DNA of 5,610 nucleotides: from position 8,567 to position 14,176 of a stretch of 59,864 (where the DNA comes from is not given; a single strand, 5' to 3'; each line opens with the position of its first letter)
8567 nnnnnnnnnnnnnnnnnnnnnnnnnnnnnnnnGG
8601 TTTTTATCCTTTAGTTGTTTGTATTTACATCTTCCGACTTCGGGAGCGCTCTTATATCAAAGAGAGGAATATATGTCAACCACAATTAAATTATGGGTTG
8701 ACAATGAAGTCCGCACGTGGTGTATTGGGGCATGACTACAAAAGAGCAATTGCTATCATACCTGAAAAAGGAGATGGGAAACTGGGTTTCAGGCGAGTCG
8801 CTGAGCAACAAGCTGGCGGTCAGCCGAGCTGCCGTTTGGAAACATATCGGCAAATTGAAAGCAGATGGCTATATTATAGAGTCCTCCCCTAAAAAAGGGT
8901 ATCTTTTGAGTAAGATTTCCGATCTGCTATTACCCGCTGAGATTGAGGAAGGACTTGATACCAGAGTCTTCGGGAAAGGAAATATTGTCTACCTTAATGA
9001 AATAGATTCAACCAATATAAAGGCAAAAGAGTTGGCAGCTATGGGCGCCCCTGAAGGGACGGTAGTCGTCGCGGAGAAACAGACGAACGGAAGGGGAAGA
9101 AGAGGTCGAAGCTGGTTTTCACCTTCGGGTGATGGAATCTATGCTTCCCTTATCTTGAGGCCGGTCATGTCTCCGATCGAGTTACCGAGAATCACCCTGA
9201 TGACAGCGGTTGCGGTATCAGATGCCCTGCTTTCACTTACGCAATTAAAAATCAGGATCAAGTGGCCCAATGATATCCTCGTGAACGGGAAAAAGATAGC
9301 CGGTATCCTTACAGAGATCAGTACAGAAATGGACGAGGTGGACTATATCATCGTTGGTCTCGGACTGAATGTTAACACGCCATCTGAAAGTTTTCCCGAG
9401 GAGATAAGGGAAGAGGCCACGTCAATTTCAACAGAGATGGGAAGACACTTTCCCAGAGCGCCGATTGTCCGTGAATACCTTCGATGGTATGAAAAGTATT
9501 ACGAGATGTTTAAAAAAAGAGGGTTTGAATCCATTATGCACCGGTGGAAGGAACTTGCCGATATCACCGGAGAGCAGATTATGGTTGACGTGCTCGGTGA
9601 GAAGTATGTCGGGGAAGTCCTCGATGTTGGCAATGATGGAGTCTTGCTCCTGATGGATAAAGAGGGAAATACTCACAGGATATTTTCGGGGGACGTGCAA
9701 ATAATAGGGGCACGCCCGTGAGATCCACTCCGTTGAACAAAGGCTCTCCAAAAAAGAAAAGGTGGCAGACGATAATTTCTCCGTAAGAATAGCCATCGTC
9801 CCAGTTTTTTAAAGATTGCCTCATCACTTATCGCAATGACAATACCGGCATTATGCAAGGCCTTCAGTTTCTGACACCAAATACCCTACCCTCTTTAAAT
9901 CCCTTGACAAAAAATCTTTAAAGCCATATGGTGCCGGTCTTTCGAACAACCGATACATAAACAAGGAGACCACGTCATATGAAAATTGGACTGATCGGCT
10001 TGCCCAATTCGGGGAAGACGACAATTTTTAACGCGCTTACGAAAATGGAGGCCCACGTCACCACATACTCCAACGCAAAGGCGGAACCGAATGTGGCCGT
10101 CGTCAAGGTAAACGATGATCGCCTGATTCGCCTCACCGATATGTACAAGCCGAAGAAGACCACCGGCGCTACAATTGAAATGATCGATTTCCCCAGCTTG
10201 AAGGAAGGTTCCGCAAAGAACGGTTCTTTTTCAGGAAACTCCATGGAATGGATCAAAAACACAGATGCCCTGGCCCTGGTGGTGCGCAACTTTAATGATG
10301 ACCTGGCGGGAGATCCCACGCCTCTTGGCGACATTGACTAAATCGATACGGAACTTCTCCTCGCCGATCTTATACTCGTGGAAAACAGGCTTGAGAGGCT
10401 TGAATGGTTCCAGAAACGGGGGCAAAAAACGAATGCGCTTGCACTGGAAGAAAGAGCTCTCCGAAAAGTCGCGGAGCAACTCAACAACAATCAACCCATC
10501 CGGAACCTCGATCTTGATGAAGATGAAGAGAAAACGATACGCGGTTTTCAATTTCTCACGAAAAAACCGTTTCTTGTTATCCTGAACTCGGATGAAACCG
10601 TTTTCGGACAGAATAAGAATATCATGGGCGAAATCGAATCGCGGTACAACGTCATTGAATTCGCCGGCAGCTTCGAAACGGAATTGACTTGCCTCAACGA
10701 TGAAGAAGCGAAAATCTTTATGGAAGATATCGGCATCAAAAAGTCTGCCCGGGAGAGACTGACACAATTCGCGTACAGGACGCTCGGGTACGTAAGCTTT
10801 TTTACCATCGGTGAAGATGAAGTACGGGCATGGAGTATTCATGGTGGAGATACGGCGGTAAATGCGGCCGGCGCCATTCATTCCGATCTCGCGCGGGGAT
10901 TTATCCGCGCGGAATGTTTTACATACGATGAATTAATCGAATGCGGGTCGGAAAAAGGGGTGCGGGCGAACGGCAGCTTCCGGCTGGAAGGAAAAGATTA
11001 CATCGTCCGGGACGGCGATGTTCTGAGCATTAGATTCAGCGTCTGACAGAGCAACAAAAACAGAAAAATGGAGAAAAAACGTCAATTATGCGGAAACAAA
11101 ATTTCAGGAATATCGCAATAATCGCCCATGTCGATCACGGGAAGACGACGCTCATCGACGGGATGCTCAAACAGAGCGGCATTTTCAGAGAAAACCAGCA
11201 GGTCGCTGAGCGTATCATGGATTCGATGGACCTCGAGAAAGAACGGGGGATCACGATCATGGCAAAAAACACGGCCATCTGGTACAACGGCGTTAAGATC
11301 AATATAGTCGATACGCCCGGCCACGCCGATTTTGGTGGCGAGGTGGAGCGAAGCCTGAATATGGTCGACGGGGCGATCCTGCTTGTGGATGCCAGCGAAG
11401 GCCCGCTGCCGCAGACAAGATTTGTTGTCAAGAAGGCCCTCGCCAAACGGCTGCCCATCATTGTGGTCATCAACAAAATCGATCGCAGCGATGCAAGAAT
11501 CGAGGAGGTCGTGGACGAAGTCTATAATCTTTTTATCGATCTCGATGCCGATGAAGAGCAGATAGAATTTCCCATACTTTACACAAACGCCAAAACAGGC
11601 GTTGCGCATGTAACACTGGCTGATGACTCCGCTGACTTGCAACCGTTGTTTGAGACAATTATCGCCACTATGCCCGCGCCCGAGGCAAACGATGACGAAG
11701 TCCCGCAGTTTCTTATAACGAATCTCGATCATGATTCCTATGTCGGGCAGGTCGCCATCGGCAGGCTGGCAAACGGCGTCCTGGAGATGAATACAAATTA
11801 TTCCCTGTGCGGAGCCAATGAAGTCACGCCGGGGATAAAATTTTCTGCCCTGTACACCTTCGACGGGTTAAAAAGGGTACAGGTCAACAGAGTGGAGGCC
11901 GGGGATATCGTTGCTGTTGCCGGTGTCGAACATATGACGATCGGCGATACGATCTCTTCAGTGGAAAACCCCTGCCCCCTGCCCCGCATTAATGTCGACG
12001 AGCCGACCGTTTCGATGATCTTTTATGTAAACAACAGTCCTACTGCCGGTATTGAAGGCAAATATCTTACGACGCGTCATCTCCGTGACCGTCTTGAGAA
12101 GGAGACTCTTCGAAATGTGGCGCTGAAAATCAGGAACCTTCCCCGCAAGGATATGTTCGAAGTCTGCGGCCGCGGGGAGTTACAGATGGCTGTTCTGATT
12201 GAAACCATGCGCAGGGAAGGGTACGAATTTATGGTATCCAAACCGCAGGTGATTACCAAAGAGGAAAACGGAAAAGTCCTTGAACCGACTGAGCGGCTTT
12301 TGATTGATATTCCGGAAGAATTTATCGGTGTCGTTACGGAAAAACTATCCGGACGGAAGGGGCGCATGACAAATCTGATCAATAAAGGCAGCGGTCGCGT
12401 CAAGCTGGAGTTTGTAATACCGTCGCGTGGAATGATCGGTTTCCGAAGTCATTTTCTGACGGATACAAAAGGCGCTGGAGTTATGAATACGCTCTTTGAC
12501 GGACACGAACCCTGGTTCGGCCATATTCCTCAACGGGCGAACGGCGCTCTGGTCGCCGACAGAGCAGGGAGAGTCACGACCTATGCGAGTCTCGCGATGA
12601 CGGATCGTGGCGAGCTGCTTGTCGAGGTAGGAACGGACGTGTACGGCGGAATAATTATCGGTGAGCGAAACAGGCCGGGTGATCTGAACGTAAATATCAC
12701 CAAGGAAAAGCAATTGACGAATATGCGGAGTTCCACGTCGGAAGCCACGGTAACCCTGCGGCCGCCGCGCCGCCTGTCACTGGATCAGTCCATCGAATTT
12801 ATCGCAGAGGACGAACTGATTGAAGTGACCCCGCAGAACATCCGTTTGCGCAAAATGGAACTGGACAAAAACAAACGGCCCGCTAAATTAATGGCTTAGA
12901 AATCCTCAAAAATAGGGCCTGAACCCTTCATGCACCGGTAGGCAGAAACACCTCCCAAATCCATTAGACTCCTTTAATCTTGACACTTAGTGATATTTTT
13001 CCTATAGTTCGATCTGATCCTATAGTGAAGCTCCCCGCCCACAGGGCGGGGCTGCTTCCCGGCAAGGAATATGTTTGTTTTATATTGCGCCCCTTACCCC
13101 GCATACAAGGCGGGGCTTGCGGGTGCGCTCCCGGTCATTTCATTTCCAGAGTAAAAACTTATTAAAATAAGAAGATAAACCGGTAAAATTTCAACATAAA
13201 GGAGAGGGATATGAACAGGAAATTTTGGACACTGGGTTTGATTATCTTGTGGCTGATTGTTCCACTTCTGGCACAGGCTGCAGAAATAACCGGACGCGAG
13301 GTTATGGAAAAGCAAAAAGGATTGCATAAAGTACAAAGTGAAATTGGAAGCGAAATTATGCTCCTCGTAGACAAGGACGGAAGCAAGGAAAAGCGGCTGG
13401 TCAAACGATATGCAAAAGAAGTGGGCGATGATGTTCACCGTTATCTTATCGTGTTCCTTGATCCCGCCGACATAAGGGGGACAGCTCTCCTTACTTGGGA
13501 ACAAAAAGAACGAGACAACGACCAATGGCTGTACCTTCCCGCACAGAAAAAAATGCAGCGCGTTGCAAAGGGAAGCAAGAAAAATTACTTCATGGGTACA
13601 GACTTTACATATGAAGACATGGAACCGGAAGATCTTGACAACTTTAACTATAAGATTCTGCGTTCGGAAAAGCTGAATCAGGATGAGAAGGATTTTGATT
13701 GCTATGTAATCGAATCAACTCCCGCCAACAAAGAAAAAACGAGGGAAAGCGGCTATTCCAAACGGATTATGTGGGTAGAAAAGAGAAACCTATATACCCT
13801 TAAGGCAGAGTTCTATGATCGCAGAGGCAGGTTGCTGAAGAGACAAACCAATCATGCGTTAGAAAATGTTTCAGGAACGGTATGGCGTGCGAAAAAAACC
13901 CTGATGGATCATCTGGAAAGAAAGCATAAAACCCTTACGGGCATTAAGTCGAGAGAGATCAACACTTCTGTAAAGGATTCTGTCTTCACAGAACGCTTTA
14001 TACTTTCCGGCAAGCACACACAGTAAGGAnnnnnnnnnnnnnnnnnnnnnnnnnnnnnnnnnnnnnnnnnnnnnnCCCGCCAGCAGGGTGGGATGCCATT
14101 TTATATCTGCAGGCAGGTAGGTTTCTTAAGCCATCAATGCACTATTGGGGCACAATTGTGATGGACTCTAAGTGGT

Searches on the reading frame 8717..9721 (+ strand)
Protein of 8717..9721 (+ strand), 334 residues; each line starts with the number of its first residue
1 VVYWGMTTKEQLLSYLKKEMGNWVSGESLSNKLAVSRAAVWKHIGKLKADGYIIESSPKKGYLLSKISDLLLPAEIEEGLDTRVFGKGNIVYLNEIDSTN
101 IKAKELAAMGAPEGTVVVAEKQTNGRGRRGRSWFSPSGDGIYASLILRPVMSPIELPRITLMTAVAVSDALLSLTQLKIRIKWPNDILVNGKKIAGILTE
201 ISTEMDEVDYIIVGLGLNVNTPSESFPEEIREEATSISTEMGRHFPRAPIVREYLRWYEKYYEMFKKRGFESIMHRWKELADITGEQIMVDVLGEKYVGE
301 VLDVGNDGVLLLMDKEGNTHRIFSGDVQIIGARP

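Call 57: search_protein_families(library=pfam, proteins=[window:8717-9721:+], max_evalue=0.01)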
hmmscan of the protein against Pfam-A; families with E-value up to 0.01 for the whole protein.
window:8717-9721:+ (334 aa): 5 families
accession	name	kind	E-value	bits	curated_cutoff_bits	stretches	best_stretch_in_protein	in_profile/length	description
PF03099.24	BPL_LplA_LipB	-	1.1e-22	80.7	21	1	96-218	5-133/133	Biotin/lipoate A/B protein ligase family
PF08279.18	HTH_11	-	2.2e-16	59.9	25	1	9-62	2-54/55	HTH domain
PF16917.10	BPL_LplA_LipB_2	-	2.6e-10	40.6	27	1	132-278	33-182/183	Biotin/lipoate A/B protein ligase family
PF13412.12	HTH_24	-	0.00026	21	21.9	1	28-53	22-47/48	Winged helix-turn-helix DNA-binding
PF01325.25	Fe_dep_repress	-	0.0038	17.8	26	1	19-55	18-54/60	Iron dependent repressor, N-terminal DNA binding domain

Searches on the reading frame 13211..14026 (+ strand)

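Call 19: search_protein_families(library=pfam, proteins=[window:13211-14026:+], max_evalue=0.001)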
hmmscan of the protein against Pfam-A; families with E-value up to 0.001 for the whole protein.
window:13211-14026:+ (271 aa): 2 families
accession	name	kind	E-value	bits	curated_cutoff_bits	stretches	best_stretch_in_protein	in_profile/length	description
PF17131.11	LolA_like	-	2.7e-55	187.3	30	1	76-264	3-182/184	Outer membrane lipoprotein-sorting protein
PF07044.18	DUF1329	-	3.1e-14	53.5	23.1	2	67-150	132-222/368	Protein of unknown function (DUF1329)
